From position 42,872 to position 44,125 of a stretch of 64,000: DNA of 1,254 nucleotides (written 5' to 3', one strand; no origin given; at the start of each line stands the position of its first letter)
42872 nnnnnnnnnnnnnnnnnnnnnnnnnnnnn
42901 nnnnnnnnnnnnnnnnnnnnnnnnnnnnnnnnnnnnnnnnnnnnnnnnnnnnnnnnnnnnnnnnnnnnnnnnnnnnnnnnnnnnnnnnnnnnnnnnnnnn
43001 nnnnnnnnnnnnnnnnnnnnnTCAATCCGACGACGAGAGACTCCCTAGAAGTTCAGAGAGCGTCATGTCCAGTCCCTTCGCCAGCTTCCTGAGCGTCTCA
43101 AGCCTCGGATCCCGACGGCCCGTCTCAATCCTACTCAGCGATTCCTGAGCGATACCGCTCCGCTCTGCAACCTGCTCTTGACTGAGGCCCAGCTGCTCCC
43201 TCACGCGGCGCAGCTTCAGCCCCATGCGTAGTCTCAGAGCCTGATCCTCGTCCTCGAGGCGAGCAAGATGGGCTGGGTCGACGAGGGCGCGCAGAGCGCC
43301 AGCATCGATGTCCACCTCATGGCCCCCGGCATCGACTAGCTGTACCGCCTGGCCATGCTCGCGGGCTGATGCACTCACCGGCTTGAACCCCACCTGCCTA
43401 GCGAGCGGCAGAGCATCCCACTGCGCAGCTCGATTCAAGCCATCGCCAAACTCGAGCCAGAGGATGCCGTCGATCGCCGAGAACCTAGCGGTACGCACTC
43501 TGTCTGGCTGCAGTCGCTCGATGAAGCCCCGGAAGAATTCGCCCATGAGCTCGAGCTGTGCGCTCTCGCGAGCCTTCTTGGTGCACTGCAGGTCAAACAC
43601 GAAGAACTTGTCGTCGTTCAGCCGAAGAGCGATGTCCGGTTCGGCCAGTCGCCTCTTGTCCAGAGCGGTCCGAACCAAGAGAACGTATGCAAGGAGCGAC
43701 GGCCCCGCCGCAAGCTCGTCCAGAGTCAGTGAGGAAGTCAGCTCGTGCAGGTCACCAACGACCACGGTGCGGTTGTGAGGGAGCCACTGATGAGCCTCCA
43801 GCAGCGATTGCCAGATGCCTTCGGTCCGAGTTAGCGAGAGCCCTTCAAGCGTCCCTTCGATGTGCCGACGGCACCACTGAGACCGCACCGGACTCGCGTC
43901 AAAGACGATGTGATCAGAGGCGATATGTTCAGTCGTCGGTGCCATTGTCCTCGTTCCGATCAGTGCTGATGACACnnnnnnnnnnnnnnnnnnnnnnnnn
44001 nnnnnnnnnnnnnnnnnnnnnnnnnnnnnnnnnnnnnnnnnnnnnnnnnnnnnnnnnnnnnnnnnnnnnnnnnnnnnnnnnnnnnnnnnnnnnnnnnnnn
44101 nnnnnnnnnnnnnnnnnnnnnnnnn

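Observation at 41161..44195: Minus-strand four-gene module: DUF4160, a DUF2442-like/XRE-HTH fusion, and two intact orphan proteins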

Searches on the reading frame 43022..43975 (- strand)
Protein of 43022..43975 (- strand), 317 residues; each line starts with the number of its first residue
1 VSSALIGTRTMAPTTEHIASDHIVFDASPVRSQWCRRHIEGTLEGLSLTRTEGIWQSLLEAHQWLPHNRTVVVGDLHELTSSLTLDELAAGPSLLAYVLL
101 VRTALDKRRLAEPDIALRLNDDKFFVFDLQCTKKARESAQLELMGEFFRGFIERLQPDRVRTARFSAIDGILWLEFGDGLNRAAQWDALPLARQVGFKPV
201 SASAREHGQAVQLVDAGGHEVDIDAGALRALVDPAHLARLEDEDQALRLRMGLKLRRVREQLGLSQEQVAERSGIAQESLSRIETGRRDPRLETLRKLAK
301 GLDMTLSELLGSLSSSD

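Call 3: search_protein_families(library=pfam, proteins=[window:43022-43975:-], max_evalue=1)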
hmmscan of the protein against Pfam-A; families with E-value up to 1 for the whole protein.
window:43022-43975:- (317 aa): 11 families
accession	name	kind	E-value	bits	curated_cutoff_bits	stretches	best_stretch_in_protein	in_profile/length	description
PF01381.28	HTH_3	-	9e-19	67.7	23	1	255-309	1-55/55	Helix-turn-helix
PF13560.12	HTH_31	-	1.8e-14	54.2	27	1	251-308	2-60/64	Helix-turn-helix domain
PF12844.13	HTH_19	-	8.1e-11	42.1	30.2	1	254-310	3-59/64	Helix-turn-helix domain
PF13443.12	HTH_26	-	8.2e-08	32.8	22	1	254-310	1-58/63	Cro/C1-type HTH DNA-binding domain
PF13413.12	HTH_25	-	3.9e-05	23.8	24.6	1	255-287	2-34/62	Helix-turn-helix domain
PF13744.12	HTH_37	-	4.1e-05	23.8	27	1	242-306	10-75/80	Helix-turn-helix domain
PF15731.11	MqsA_antitoxin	-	0.0024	18.4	30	1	252-303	71-121/131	Antitoxin component of bacterial toxin-antitoxin system, MqsA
PF22495.2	HTH_92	-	0.011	15.5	27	1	256-290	1-35/45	RsaL-like HTH domain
PF21716.3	dnstrm_HI1420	-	0.013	15.8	27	1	262-307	44-87/90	Probable addiction module antidote protein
PF13545.12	HTH_Crp_2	-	0.025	15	27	1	256-283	15-42/70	Crp-like helix-turn-helix domain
PF20432.4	Xre-like-HTH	-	0.038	14.7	25.8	1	255-287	15-46/63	Antitoxin Xre-like helix-turn-helix domain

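Call 4: search_protein_families(library=padloc, proteins=[window:43022-43975:-], max_evalue=1)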
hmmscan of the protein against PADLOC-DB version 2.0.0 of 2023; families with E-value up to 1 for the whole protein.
window:43022-43975:- (317 aa): 19 families
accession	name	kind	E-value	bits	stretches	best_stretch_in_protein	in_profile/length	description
PDLC02926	HTH_VI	-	4.9e-14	50.4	1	252-310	3-61/92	-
PDLC03665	Control_protein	-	1.6e-10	39.1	1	246-310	4-69/77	control protein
PDLC04142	capH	-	2.8e-10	39.2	1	252-312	8-68/103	capH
PDLC03954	RmrA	-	5.2e-08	30.2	1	251-309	11-69/380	-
PDLC03953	RmrA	-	1.4e-06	25.8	1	252-305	7-60/373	-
PDLC03664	Control_protein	-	2.4e-06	25.9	1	249-309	12-72/74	control protein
PDLC03952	RmrA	-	5.7e-06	23.4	1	245-303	17-75/395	-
PDLC03949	RmrA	-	1.3e-05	22.3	1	254-305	6-57/363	-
PDLC03947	RmrA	-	1.4e-05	22.1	1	251-306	12-67/383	-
PDLC03951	RmrA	-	1.9e-05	21.8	1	253-310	11-68/400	-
PDLC03671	Control_protein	-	6.6e-05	21.1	1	256-310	20-74/84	control protein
PDLC03946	RmrA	-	7.5e-05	19.6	1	255-304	7-56/357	-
PDLC03666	Control_protein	-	0.00015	20.1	1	247-310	3-66/77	control protein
PDLC03943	RmrA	-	0.00018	18.7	1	252-304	4-56/370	-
PDLC03948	RmrA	-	0.00031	17.7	1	254-307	12-65/397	-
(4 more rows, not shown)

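Call 5: search_protein_families(library=ncbifam, proteins=[window:43022-43975:-], max_evalue=1)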
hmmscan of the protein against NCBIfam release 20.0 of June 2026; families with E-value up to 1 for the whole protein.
window:43022-43975:- (317 aa): 24 families
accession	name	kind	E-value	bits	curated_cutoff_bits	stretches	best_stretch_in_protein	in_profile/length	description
NF041951.1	phage_RstR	subfamily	1.6e-11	44.4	80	1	252-312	4-64/108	RstR family transcriptional repressor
NF007408.0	PRK09943.1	equivalog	2.4e-10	40.3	211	1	249-311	6-68/185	HTH-type transcriptional regulator PuuR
TIGR03070.1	couple_hipB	subfamily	1.3e-08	34.7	71.65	1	251-305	3-57/58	type II toxin-antitoxin system Y4mF family antitoxin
NF006015.0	PRK08154.1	subfamily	1.7e-08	34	204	1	240-314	20-94/314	anaerobic benzoate catabolism transcriptional regulator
TIGR00270.2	TIGR00270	equivalog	9.2e-07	28.8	110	1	254-308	79-133/159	multiprotein bridging factor aMBF1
TIGR03830.1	CxxCG_CxxCG_HTH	subfamily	2.5e-06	27.3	61.8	1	249-292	64-107/127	type II TA system antitoxin MqsA family protein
NF010465.0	PRK13890.1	equivalog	4.1e-06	26.9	96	1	257-312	12-67/121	conjugal transfer protein TrbA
NF046032.1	TransRegSlrRBacil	equivalog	2.9e-05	24.2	250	1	255-310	6-62/149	HTH-type transcriptional regulator SlrR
NF007271.0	PRK09726.1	equivalog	4.7e-05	23.3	79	1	254-306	16-70/88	type II toxin-antitoxin system antitoxin HipB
NF003162.0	PRK04140.1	equivalog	8.9e-05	21.7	263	1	252-308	128-184/317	transcriptional regulator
NF007257.0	PRK09706.1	subfamily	0.00018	21.4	101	1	251-304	6-59/135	transcriptional repressor DicA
TIGR02612.1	mob_myst_A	hypoth_equivalog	0.00024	21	122.6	1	255-306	30-83/150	mobile mystery protein A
NF008109.0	PRK10856.1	equivalog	0.0004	20.2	208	1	243-286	7-50/334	cytoskeleton protein RodZ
NF047542.1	telomere_Tap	equivalog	0.00099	17.9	600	1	253-300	20-67/695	telomere-associated protein Tap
NF041677.1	trans_regClgR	equivalog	0.0016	18.5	170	1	247-311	5-69/113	transcriptional regulator ClgR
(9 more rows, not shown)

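Call 15: find_homologous_proteins(query=window:43022-43945:-)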
Query window:43022-43945:- (307 aa): 88 proteins with E <= 0.001 among 8000 candidates.
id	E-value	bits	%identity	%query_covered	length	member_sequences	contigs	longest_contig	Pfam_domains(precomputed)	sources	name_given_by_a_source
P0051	6.4e-154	530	83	100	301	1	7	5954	PF13744.13,PF12844.14,PF01381.29,PF13560.13,PF13443.13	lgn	-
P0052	8.3e-133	460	71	100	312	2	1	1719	PF13744.13,PF12844.14,PF01381.29,PF13560.13,PF13443.13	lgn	-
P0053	1.3e-127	443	69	100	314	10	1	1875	PF12844.14,PF01381.29,PF13560.13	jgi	jgi:DNA-binding XRE family transcriptional regulator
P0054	1.8e-127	443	70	100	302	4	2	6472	PF12844.14,PF01381.29,PF13560.13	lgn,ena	-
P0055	9.7e-126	437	69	100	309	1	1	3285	PF12844.14,PF01381.29,PF13560.13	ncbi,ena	-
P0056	1.3e-124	433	70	97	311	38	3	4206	PF12844.14,PF01381.29,PF13560.13,PF13443.13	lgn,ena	-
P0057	4.8e-123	428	68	100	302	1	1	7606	PF12844.14,PF13413.13,PF01381.29,PF13560.13,PF13443.13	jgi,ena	jgi:DNA-binding XRE family transcriptional regulator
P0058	6.2e-123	428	67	95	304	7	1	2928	PF12844.14,PF01381.29,PF13560.13,PF13443.13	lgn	-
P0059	1.7e-122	426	68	97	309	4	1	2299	PF12844.14,PF01381.29,PF13560.13,PF13443.13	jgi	-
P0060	2.4e-108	380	57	100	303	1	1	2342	PF13744.13,PF12844.14,PF01381.29,PF13560.13,PF13443.13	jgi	jgi:DNA-binding XRE family transcriptional regulator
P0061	6.9e-100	352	57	97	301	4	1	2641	PF12844.14,PF01381.29,PF13560.13,PF13443.13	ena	-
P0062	2.4e-99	350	57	95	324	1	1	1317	PF12844.14,PF01381.29,PF13560.13,PF13443.13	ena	-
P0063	1.5e-93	331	54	95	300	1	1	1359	PF12844.14,PF01381.29,PF13560.13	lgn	-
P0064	3.1e-93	330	54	95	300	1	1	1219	PF12844.14,PF01381.29,PF13560.13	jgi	jgi:DNA-binding XRE family transcriptional regulator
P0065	1.3e-91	325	53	94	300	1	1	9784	PF12844.14,PF01381.29,PF13560.13,PF13443.13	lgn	-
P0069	2.8e-90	321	53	96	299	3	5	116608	PF12844.14,PF01381.29,PF13560.13,PF13443.13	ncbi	ncbi:MAG: helix-turn-helix domain-containing protein [Thermoleophilia bacterium]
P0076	2.2e-86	308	52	95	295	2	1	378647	PF12844.14,PF01381.29,PF13560.13,PF13443.13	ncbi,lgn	ncbi:MAG: helix-turn-helix domain-containing protein [Thermoleophilia bacterium]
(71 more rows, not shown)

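Call 16: find_encoding_contigs(protein=P0069, flank=5000, max_places=3)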
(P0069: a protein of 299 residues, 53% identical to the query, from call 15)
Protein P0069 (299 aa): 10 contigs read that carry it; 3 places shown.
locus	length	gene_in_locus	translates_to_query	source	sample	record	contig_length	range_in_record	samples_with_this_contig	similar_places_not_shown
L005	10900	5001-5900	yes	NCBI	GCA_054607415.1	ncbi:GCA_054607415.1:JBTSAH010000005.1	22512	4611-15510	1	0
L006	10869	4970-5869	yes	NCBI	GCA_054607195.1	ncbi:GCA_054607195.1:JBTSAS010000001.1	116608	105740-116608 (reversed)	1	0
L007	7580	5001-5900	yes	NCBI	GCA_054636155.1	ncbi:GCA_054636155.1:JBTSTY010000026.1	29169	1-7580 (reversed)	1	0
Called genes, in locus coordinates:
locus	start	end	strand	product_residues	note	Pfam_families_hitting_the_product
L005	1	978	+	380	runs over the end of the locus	PF02163:Peptidase_M50, PF00571:CBS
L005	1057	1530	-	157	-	PF00011:HSP20, PF17886:ArsA_HSP20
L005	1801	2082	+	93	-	PF04014:MazE_antitoxin (weak)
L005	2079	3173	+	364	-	PF00005:ABC_tran, PF13304:AAA_21 (faint), PF13732:DrrA1-3_C (weak)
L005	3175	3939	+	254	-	PF01061:ABC2_membrane, PF12698:ABC2_membrane_3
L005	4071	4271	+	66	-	-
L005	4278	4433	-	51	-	-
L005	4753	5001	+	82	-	PF13711:DUF4160 (weak)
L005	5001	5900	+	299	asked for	PF13560:HTH_31, PF01381:HTH_3, PF12844:HTH_19, PF13443:HTH_26 (weak)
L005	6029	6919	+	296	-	PF01844:HNH, PF14279:HNH_5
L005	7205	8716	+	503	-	PF02661:Fic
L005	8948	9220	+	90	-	PF02604:PhdYeFM_antitox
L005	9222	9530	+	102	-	PF05016:ParE_toxin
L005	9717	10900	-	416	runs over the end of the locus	PF01566:Nramp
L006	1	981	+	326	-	PF02163:Peptidase_M50, PF00571:CBS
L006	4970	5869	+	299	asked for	PF13560:HTH_31, PF01381:HTH_3, PF12844:HTH_19, PF13443:HTH_26 (weak)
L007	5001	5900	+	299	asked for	PF13560:HTH_31, PF01381:HTH_3, PF12844:HTH_19, PF13443:HTH_26 (weak)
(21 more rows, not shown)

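Call 17: find_encoding_contigs(protein=P0076, flank=5000, max_places=2)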
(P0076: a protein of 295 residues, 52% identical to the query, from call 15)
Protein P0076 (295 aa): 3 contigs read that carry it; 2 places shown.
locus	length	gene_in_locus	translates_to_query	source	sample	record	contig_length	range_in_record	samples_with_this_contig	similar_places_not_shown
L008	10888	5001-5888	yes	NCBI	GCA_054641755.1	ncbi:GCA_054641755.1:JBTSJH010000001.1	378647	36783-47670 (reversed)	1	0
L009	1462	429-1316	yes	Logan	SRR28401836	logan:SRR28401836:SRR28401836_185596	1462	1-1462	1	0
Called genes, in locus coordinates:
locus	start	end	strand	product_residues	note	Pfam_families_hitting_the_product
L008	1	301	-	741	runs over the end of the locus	PF03176:MMPL, PF12349:Sterol-sensing, PF03176:MMPL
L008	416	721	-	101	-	PF12840:HTH_20, PF01022:HTH_5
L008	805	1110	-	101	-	PF00226:DnaJ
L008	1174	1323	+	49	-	-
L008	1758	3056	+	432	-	-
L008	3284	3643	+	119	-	-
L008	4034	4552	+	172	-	-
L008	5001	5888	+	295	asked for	PF01381:HTH_3, PF12844:HTH_19, PF13443:HTH_26, PF13560:HTH_31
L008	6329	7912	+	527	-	PF07676:PD40 (faint), PF26549:Tricorn_N (faint)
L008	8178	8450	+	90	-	PF02604:PhdYeFM_antitox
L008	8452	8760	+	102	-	PF05016:ParE_toxin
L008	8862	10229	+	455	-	PF05970:PIF1, PF13245:AAA_19, PF13401:AAA_22 (weak), PF13604:AAA_30, PF21530:Pif1_2B_dom (faint)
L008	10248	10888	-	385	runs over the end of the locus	PF02674:Colicin_V, PF00089:Trypsin, PF13365:Trypsin_2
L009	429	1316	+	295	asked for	PF01381:HTH_3, PF12844:HTH_19, PF13443:HTH_26, PF13560:HTH_31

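Call 18: find_encoding_contigs(protein=P0051, flank=5000, max_places=4)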
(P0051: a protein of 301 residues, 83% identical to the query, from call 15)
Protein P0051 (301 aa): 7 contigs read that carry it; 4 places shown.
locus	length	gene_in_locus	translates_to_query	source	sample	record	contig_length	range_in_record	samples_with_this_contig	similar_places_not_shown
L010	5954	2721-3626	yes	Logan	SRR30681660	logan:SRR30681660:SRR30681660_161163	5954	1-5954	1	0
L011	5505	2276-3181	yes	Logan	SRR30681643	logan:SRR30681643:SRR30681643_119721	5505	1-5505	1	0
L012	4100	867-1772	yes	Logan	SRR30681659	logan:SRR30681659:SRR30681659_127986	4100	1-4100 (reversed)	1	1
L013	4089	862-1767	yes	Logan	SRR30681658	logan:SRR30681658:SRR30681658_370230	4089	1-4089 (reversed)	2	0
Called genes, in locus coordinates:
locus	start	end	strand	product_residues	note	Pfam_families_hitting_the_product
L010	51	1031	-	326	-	-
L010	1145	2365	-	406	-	-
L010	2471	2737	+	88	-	PF13711:DUF4160 (weak)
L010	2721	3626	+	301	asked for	PF13744:HTH_37 (faint), PF12844:HTH_19, PF13560:HTH_31, PF01381:HTH_3, PF13443:HTH_26 (weak)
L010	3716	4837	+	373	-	PF02810:SEC-C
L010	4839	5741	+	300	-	-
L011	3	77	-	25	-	?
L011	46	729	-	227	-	-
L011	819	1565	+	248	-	-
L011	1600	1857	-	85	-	-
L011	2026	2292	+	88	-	PF13711:DUF4160 (weak)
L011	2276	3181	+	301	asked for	PF13744:HTH_37 (faint), PF12844:HTH_19, PF13560:HTH_31, PF01381:HTH_3, PF13443:HTH_26 (weak)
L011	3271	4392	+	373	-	PF02810:SEC-C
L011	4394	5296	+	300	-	-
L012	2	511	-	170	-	?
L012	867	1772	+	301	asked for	PF13744:HTH_37 (faint), PF12844:HTH_19, PF13560:HTH_31, PF01381:HTH_3, PF13443:HTH_26 (weak)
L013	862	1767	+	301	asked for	PF13744:HTH_37 (faint), PF12844:HTH_19, PF13560:HTH_31, PF01381:HTH_3, PF13443:HTH_26 (weak)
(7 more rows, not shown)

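Call 21: search_protein_families(library=pfam, proteins=[L010:3716-4837:+, L010:4839-5741:+, L010:1145-2365:-, L010:51-1100:-, L005:6029-6919:+, L005:7205-8716:+, L008:6329-7912:+], max_evalue=0.1)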
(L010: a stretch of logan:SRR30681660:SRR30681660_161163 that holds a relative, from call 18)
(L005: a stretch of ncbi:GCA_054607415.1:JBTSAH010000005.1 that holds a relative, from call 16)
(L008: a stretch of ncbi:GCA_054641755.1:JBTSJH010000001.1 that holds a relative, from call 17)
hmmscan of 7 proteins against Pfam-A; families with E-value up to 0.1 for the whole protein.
L010:3716-4837:+ (373 aa): 1 family
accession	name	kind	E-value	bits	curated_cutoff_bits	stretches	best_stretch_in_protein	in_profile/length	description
PF02810.21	SEC-C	-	7e-11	42.2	20.4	1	7-24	1-18/19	SEC-C motif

L010:4839-5741:+ (300 aa): 0 families

L010:1145-2365:- (406 aa): 0 families

L010:51-1100:- (349 aa): 0 families

L005:6029-6919:+ (296 aa): 6 families
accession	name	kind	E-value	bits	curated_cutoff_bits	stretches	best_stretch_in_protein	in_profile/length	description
PF01844.29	HNH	-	4.5e-15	56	21.4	1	104-148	1-46/47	HNH endonuclease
PF14279.12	HNH_5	-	9.5e-13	48.3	27.5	1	104-151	1-48/56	HNH endonuclease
PF13395.12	HNH_4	-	0.011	16.1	22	1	112-148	14-50/54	HNH endonuclease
PF02945.21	Endonuclease_7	-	0.018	15.4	23.6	1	95-154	17-71/82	Recombination endonuclease VII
PF25429.1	zf-POGZ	-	0.045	14.7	27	0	101-120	2-21/43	POGZ-like double zinc finger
PF12773.13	DZR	-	0.046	14.3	27.3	1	97-147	8-35/45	Double zinc ribbon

L005:7205-8716:+ (503 aa): 1 family
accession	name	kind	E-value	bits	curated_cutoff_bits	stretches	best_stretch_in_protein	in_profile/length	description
PF02661.23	Fic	-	4.6e-17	63.1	24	1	356-456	2-93/93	Fic/DOC family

L008:6329-7912:+ (527 aa): 2 families
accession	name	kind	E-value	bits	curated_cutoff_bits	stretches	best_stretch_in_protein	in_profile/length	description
PF07676.18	PD40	-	1.7e-08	34.6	20.9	0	23-41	10-28/38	WD40-like Beta Propeller Repeat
PF10282.15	Lactonase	-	0.078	12.6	21.7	0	105-156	289-337/344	Lactonase, 7-bladed beta-propeller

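Call 34: search_solved_structures(query=window:43022-43945:-, max_evalue=0.01, show_alignments=2)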
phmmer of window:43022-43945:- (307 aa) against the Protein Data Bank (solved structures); distinct sequences matched with E-value up to 0.01: 24.
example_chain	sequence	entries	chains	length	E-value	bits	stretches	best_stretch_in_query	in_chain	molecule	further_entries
6af3_B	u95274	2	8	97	7.2e-07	32.1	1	235-297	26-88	HigA antitoxin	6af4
8tac_A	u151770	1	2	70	9.3e-07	31.7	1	233-290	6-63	DBP48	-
6jq1_A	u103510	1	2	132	9.6e-07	31.7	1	240-302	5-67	Transcriptional regulator, XRE family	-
6rnz_A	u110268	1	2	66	6.2e-06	29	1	241-301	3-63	HTH-type transcriptional regulator DdrOC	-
2b5a_A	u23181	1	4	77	1e-05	28.3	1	237-299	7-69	C.BclI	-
7t8i_A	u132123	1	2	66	2.1e-05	27.3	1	240-301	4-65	Phage element (ICEBs1)transcriptional regulator (Xre family)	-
6rmq_A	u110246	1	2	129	3e-05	26.8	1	242-301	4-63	HTH-type transcriptional regulator DdrOC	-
6rnx_A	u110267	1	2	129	3e-05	26.8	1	242-301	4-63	HTH-type transcriptional regulator DdrOC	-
1y7y_A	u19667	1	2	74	3.8e-05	26.4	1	238-299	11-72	C.AhdI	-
1sq8_A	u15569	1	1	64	0.00011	25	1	240-300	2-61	dh434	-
1y9q_A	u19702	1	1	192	0.00011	24.9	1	238-299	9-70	transcriptional regulator, HTH_3 family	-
2mez_A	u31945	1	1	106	0.00015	24.5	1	245-296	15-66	Multiprotein Bridging Factor (MBP-like)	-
5tn0_A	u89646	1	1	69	0.00038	23.2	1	241-301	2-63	HTH-type transcriptional regulator SinR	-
1per_L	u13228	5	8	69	0.00038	23.1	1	244-306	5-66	PROTEIN (434 REPRESSOR) | 434 REPRESSOR | REPRESSOR PROTEIN CI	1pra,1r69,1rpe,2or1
3qq6_A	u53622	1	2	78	0.00039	23.1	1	241-301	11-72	HTH-type transcriptional regulator sinR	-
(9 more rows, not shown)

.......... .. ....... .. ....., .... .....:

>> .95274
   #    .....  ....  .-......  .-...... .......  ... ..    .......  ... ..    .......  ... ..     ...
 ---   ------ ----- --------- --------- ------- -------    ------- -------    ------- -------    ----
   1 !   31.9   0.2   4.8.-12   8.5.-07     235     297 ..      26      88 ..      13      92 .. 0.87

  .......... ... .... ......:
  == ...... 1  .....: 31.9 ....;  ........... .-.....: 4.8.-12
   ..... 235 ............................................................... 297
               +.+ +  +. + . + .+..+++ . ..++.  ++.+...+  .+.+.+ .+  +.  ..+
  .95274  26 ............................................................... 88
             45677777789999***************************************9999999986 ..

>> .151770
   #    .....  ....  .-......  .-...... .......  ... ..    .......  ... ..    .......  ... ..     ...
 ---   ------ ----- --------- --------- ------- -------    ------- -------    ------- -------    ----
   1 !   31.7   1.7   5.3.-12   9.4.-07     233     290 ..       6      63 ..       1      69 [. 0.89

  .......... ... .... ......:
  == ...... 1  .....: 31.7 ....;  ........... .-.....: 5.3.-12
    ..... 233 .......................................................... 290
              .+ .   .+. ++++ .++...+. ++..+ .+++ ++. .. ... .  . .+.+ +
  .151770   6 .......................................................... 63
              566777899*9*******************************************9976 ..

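Call 43: find_related_loci(query=A2, collection=genome_contigs, flank=6000)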
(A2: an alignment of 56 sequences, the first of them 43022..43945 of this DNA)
Query A2 (307 aa) in genome_contigs; peptide patterns used: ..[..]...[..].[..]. (x = any residue, [..] = any of these).
39 stretches matched a pattern; 36 encode a relative of the query (tblastn E <= 1e-3); 36 distinct loci.
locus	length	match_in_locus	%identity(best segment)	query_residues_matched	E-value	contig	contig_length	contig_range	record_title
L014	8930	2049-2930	53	9-303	7e-96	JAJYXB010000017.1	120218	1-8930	MAG: Actinomycetes bacterium isolate FK3.bin172 NODE_206_length_120218_cov_20.785080, whole genome shotgun sequence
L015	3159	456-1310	57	10-294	5e-92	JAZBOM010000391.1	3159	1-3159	MAG: Thermoleophilia bacterium isolate bin.663 k117_6690266, whole genome shotgun sequence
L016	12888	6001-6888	46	9-304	2e-74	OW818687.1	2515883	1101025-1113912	metagenome genome assembly, chromosome: 1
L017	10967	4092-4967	46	13-306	1e-73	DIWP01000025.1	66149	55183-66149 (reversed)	MAG TPA_asm: Thermoleophilia bacterium UBA6103 UBA6103_contig_6956, whole genome shotgun sequence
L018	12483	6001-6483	55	146-306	3e-50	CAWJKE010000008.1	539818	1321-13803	MAG: uncultured Actinomycetota bacterium isolate MFD05942.bin.1.451 genome assembly, contig: contig_30704, whole genome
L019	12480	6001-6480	52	147-306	6e-47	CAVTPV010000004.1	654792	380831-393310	MAG: uncultured Actinomycetota bacterium isolate MFD00905.bin.2.193 genome assembly, contig: contig_8557, whole genome s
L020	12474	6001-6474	48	149-306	3e-40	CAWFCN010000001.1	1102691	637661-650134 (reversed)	MAG: uncultured Actinomycetes bacterium isolate MFD04716.bin.1.353 genome assembly, contig: contig_10097, whole genome s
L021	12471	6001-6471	48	149-305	4e-39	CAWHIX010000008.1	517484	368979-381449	MAG: uncultured Actinomycetes bacterium isolate MFD02979.bin.1.202 genome assembly, contig: contig_43859, whole genome s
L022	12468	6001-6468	47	149-304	6e-38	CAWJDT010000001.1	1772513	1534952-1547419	MAG: uncultured Actinomycetes bacterium isolate MFD04716.bin.2.17 genome assembly, contig: contig_10995, whole genome sh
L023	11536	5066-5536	47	149-305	1e-36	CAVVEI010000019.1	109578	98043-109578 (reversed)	MAG: uncultured Actinomycetes bacterium isolate MFD04716.bin.2.57 genome assembly, contig: contig_70898, whole genome sh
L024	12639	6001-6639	56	13-226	1e-39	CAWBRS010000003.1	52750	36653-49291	MAG: uncultured Thermoleophilia bacterium isolate MFD00709.bin.2.166 genome assembly, contig: contig_124316, whole genom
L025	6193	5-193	75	244-306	9e-23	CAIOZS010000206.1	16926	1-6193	MAG: uncultured Thermoleophilia bacterium isolate AlinenLipids_bin-3389 genome assembly, contig: bin-3389:206/352, whole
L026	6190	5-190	74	244-305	4e-22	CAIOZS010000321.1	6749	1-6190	MAG: uncultured Thermoleophilia bacterium isolate AlinenLipids_bin-3389 genome assembly, contig: bin-3389:321/352, whole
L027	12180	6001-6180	62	241-300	7e-15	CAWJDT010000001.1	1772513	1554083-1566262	MAG: uncultured Actinomycetes bacterium isolate MFD04716.bin.2.17 genome assembly, contig: contig_10995, whole genome sh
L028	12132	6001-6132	68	263-306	5e-12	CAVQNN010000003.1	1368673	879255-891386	MAG: uncultured Actinomycetes bacterium isolate MFD00905.bin.2.220 genome assembly, contig: contig_1459, whole genome sh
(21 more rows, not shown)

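Call 44: predict_structure(alignment_id=A2)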
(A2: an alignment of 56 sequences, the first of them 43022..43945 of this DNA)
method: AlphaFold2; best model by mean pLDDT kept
length: 307 residues; sequences in the alignment: 56
mean_pLDDT: 93.6   pTM: 0.83
mean pLDDT of the five models: 93.6, 92.8, 92.8, 92.4, 92.1
residues with pLDDT >= 90: 274; 70-90: 20; 50-70: 8; < 50: 5
segments of 3 or more residues with pLDDT < 50: 1-5
pLDDT, mean of each block of 10 residues (from residue 1): 47 93 97 96 94 84 97 94 96 96 93 93 88 95 95 97 97 97 96 96 98 97 95 95 97 98 98 97 98 98 86
secondary structure, 60 per line:
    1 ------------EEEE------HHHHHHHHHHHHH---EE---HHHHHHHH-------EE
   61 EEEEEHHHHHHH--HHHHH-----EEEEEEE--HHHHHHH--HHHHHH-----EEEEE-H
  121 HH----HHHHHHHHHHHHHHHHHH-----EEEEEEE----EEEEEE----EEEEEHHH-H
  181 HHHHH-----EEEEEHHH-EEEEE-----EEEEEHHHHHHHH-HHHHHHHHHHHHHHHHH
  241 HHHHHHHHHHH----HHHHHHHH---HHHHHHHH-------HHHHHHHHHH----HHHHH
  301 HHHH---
elements in order: E13-16 H23-35 H44-51 E59-65 H66-72 H75-79 E85-91 H94-100 H103-108 E114-118 H127-144 E150-156 E161-166 E171-175 H180-185 E191-195 E200-204 E210-214 H215-222 H224-251 H256-263 H267-274 H282-291 H296-304
